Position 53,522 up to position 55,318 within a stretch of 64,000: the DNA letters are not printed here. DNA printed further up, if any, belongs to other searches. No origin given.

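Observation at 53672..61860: WYL regulator + SF2 helicase-nuclease + 678-aa partner + DUF3800: a DdmDE-like core with two extra components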

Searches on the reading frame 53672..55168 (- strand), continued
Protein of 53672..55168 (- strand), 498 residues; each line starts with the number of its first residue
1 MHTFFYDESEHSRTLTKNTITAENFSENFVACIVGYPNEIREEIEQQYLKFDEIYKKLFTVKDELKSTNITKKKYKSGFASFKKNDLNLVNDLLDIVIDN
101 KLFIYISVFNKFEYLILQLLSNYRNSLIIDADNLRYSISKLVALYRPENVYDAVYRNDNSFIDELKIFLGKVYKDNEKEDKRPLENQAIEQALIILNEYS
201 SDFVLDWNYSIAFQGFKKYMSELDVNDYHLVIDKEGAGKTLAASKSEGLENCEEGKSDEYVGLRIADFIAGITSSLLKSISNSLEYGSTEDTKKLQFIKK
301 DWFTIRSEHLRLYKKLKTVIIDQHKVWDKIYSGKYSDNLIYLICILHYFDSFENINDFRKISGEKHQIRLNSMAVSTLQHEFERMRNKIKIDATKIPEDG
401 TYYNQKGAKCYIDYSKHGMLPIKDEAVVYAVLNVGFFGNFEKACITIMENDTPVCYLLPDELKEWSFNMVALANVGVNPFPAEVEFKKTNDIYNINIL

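Call 57: fold_search(model_id=the predicted structure, library=pdb)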
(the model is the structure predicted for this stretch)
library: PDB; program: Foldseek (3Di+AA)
matches with E <= 10: 246; with E <= 0.001: 0
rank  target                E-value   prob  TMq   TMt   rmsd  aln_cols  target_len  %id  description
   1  3p56_A                1.1e-01  0.87  0.23  0.41  14.1       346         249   10  The structure of the human RNase H2 complex defines key interaction interfaces relevant to enzyme function and human d (released 2010-11-17)
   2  1eke_A                1.4e-01  0.96  0.24  0.50  14.3       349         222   11  CRYSTAL STRUCTURE OF CLASS II RIBONUCLEASE H (RNASE HII) WITH MES LIGAND (released 2000-09-13)
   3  4py5_A                2.0e-01  0.92  0.20  0.35  12.3       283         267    9  Thermovibrio ammonificans RNase H3 in complex with 19-mer RNA/DNA (released 2014-07-30)
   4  3puf_A                2.1e-01  0.84  0.24  0.40  15.1       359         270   10  Crystal structure of human RNase H2 complex (released 2010-12-22)
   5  3puf_M                2.2e-01  0.97  0.25  0.42   6.8       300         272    9  Crystal structure of human RNase H2 complex (released 2010-12-22)
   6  7mwr_B                2.3e-01  0.12  0.09  0.15  19.7       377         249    9  Structure of De Novo designed beta sheet heterodimer LHD101A53/B4 (released 2022-01-19)
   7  1eke_B                2.5e-01  0.91  0.21  0.43  11.5       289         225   12  CRYSTAL STRUCTURE OF CLASS II RIBONUCLEASE H (RNASE HII) WITH MES LIGAND (released 2000-09-13)
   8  3puf_P                4.0e-01  0.63  0.23  0.40  14.9       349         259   10  Crystal structure of human RNase H2 complex (released 2010-12-22)
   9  3puf_J                4.1e-01  0.89  0.24  0.41   6.6       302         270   11  Crystal structure of human RNase H2 complex (released 2010-12-22)
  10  8rsq                  4.1e-01  0.04  0.08  0.10  20.1       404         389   11  Crystal structure of marine actinobacteria clade rhodopsin (MAR) - human GTPase Arf1 (L8K,Q71L) chimera; Ground state (released 2025-04-02)
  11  3puf_D                5.0e-01  0.91  0.25  0.43   5.7       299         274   10  Crystal structure of human RNase H2 complex (released 2010-12-22)
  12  7k5z_D                5.8e-01  0.08  0.12  0.14  23.2       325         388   10  Crystal Structure of Argininosuccinate synthase from Legionella pneumophila Philadelphia 1 in complex with ANPPNP and  (released 2020-09-30)
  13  3p5j_A                6.1e-01  0.51  0.22  0.39  14.9       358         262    9  The structure of the human RNase H2 complex defines key interaction interfaces relevant to enzyme function and human d (released 2010-11-17)
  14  1x86_A                7.0e-01  0.04  0.11  0.13  24.4       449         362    9  Crystal Structure of the DH/PH domains of Leukemia-associated RhoGEF in complex with RhoA (released 2004-09-21)
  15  5b0l_B                7.7e-01  0.06  0.11  0.14  21.9       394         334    9  Structure of MoeN5-Sso7d fusion protein in complex with beta-nonyl glucoside (released 2016-03-23)
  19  1uax_A                1.2e+00  0.47  0.23  0.48  13.0       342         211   12  Crystal structure of the ribonuclease H2 from Pyrococcus horikoshii OT3 (released 2004-06-29)
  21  3puf_G                1.4e+00  0.44  0.21  0.36  11.1       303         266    9  Crystal structure of human RNase H2 complex (released 2010-12-22)
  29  3kio_A                1.6e+00  0.38  0.25  0.44  13.7       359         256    9  mouse RNase H2 complex (released 2009-11-17)
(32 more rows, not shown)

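Call 67: search_protein_families(library=padloc, proteins=[window:53672-55168:-], max_evalue=10)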
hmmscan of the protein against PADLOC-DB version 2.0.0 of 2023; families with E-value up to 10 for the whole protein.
window:53672-55168:- (498 aa): 0 families

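Call 76: fold_search(model_id=the predicted structure, library=viral)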
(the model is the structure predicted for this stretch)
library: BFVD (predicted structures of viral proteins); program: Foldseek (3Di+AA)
matches with E <= 10: 291; with E <= 0.001: 0
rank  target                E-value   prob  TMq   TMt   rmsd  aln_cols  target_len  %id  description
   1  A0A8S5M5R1            5.6e-03  1.00  0.32  0.59   6.3       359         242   10  DUF3800 domain-containing protein [Siphoviridae sp. ctPJC19]
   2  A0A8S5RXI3            6.0e-02  0.92  0.13  0.19  15.5       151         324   12  Reverse transcriptase domain-containing protein [virus sp. ctU8j8]
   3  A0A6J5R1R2            1.6e-01  0.72  0.11  0.31   7.0        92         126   13  Uncharacterized protein [uncultured Caudovirales phage]
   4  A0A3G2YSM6            1.7e-01  0.60  0.13  0.31   7.2       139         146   14  Single-stranded DNA binding protein [Staphylococcus phage JBug18]
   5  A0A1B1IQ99            1.8e-01  0.92  0.12  0.34   6.0        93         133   11  (no name in the UniProt tables at hand)
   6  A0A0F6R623            2.1e-01  0.33  0.10  0.23  14.9       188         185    8  Uncharacterized protein [Sinorhizobium phage phiM9]
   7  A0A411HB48            2.5e-01  0.06  0.11  0.09  27.2       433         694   10  Uncharacterized protein [Homarus gammarus nudivirus]
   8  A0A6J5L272            2.7e-01  0.77  0.11  0.30   9.1       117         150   13  Uncharacterized protein [uncultured Caudovirales phage]
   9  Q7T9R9                2.9e-01  0.41  0.11  0.15  17.6       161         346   12  Lef-3 [Adoxophyes orana granulovirus]
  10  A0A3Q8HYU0            2.9e-01  0.07  0.11  0.12  29.7       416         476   12  (no name in the UniProt tables at hand)
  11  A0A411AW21            3.3e-01  0.47  0.10  0.18  12.6       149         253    7  Uncharacterized protein [Pantoea phage vB_PagM_LIET2]
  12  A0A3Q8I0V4            4.0e-01  0.66  0.12  0.38   8.7       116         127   10  (no name in the UniProt tables at hand)
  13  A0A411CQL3            4.0e-01  0.33  0.11  0.17  13.6       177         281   10  SsDNA binding protein [Arthrobacter phage Sonali]
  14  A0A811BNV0            4.4e-01  0.15  0.11  0.15  16.2       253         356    9  Uncharacterized protein [Pandoravirus japonicus]
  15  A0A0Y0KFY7            4.4e-01  0.03  0.09  0.09  26.9       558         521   11  Cell division protein 48-like protein [Glossina hytrovirus (isolate Glossina pallidipes/Ethiopia/Seibersdorf/-)]
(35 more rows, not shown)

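Call 80: search_protein_representatives(alignment_id=A4)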
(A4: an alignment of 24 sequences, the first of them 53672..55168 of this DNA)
Query: 24 sequences, 499 profile positions. Proteins with E-value up to 0.001 (for the whole library): 800; up to 1e-10: 549; up to 1e-30: 212. The best 150 are listed.
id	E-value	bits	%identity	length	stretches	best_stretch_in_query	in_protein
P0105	9.2e-219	743.5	-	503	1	2-498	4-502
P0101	7.4e-197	671.3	-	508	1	3-499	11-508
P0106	2.0e-185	633.6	-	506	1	1-498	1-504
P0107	2.9e-170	583.6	-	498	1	2-499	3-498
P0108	1.7e-164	564.6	-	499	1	3-497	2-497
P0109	9.5e-160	548.9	-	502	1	1-499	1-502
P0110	2.9e-155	534.1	-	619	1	51-499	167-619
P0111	4.7e-148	510.3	-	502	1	4-499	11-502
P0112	4.3e-140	484.0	-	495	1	2-498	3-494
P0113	6.1e-139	480.2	-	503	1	1-498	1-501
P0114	2.2e-138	478.4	-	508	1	4-498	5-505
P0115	5.6e-129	447.4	-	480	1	4-499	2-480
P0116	1.0e-125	436.6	-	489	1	2-492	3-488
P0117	2.0e-121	422.5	-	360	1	145-499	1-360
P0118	3.8e-117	408.3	-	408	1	2-381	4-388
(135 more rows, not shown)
